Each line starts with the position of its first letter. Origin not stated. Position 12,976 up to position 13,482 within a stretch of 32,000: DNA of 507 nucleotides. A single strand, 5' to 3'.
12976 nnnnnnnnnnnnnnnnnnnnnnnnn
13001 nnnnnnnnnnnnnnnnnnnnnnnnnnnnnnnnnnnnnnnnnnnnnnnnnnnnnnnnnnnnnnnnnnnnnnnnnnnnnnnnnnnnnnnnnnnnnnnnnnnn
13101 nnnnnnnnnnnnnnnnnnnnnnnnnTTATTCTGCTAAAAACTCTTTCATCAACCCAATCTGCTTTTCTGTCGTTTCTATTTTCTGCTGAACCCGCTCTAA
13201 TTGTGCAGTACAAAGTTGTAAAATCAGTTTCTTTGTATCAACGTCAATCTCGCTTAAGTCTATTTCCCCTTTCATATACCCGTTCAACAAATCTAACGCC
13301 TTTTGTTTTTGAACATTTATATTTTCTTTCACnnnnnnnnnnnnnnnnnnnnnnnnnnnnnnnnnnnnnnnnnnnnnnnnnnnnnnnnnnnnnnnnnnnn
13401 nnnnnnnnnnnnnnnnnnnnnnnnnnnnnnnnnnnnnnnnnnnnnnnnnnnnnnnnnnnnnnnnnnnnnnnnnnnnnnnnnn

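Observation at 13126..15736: Operon for a giant G-[YF]-[DN]-x-x pentapeptide-repeat protein with hierarchical periodicity and a small coiled-coil partner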

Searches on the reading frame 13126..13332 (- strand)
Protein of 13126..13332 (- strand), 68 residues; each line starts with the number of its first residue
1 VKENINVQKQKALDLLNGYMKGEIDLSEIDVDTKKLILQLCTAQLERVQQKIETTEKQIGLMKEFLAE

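Call 3: search_protein_families(library=pfam, proteins=[window:13126-13332:-], max_evalue=1)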
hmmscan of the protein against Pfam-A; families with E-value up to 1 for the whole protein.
window:13126-13332:- (68 aa): 0 families

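Call 4: search_protein_families(library=ncbifam, proteins=[window:13126-13332:-], max_evalue=1)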
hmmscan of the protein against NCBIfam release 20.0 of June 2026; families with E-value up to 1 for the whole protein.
window:13126-13332:- (68 aa): 0 families

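Call 12: find_homologous_proteins(query=window:13129-13332:-, max_evalue=0.01)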
Query window:13129-13332:- (68 aa): 1 proteins with E <= 0.01 among 1 candidates.
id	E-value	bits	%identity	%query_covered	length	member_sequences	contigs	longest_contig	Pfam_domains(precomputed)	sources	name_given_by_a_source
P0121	4.3e-34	132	100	100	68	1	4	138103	-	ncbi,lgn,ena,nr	ncbi:MAG: hypothetical protein J6M02_07265 [Clostridia bacterium]|nr:hypothetical protein [Clostridi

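Call 14: find_encoding_contigs(protein=P0121, flank=6000, max_places=6)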
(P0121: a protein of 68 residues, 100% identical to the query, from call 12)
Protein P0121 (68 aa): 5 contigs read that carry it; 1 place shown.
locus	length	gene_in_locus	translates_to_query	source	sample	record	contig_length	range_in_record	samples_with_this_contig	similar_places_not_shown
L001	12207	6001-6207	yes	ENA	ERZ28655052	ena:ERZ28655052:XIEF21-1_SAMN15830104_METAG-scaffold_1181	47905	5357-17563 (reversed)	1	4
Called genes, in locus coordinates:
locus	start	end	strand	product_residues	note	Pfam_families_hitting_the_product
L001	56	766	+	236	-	PF08239:SH3_3 (faint)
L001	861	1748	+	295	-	PF10672:Methyltrans_SAM, PF03602:Cons_hypoth95, PF09445:Methyltransf_15 (weak)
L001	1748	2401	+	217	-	PF00849:PseudoU_synth_2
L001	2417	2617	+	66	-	-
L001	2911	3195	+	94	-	-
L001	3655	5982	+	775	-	-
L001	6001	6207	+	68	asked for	-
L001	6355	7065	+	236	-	PF09359:VTC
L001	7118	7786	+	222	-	PF16316:DUF4956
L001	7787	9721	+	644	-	PF14262:Cthe_2159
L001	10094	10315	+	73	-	-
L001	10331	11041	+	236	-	-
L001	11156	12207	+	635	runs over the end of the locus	PF00795:CN_hydrolase, PF02540:NAD_synthase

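Call 34: search_protein_families(library=phrogs, proteins=[window:13129-13332:-], max_evalue=0.1)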
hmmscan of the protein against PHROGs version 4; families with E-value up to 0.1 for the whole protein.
window:13129-13332:- (68 aa): 2 families
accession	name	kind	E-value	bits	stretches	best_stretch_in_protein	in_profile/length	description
phrog_1626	-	other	0.041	15.4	1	24-63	50-89/97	rhodanese-related sulfurtransferase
phrog_28117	-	unknown function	0.063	14.5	1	11-65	66-112/118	-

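Call 35: search_protein_families(library=padloc, proteins=[window:13129-13332:-], max_evalue=0.1)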
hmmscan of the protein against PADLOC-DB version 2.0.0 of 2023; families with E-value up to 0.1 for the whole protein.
window:13129-13332:- (68 aa): 0 families

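Call 75: search_solved_structures(query=A4, max_evalue=10)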
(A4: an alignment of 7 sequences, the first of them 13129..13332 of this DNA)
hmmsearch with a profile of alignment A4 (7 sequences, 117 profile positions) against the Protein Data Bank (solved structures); distinct sequences matched with E-value up to 10: 6.
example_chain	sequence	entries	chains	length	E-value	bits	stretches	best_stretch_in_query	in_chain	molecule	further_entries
4b6x_A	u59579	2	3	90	0.16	15.6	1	68-113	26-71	AVIRULENCE PROTEIN | Avirulence protein,Avirulence protein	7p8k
4emy_A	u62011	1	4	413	0.17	15.5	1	52-107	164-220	Aminotransferase class I and II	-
7uy5_K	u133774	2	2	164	0.31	14.6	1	5-82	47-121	Telomerase-associated protein of 19 kDa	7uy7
5yb2_E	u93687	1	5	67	0.59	13.7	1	59-101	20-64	Envelope glycoprotein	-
2vvw_A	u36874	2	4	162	0.66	13.5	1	21-69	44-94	PROTEIN A52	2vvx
5cw3_B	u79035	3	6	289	0.98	13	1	63-102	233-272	Protein FAM175B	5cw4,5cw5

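Call 76: search_protein_families(library=pfam, alignment_id=A4, max_evalue=0.1)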
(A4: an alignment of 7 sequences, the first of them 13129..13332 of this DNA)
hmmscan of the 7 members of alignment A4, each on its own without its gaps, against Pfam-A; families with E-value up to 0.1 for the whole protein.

A. member 1, window:13129-13332:- (68 aa): 0 families

B. families by the number of members that match (of 7 scanned): 18 families
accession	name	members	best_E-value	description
PF04120.17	Iron_permease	3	0.0097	Low affinity iron permease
PF20428.3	Sey1_3HB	1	0.0013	Sey1 three-helix bundle domain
PF20887.3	PWP3A-B_N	1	0.0039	PWWP domain-containing DNA repair factor 3A/B, N-terminal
PF15233.11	SYCE1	1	0.005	Synaptonemal complex central element protein 1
PF05816.16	TelA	1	0.0073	Toxic anion resistance protein (TelA)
PF14730.11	DUF4468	1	0.014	Domain of unknown function (DUF4468) with TBP-like fold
PF03139.20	AnfG_VnfG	1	0.015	Vanadium/alternative nitrogenase delta subunit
PF21856.2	EspB_PPE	1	0.017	ESX-1 secretion-associated protein EspB, PPE domain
PF22564.2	HAAS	1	0.02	HAAS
PF10236.15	DAP3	1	0.022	Mitochondrial ribosomal death-associated protein 3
PF06988.16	NifT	1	0.031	NifT/FixU protein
PF08439.15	Peptidase_M3_N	1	0.031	Oligopeptidase F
PF17234.7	MPM1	1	0.043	Mitochondrial peculiar membrane protein 1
PF08858.15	IDEAL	1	0.044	IDEAL domain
PF21292.3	EME1-MUS81_C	1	0.062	EME1/MUS81, C-terminal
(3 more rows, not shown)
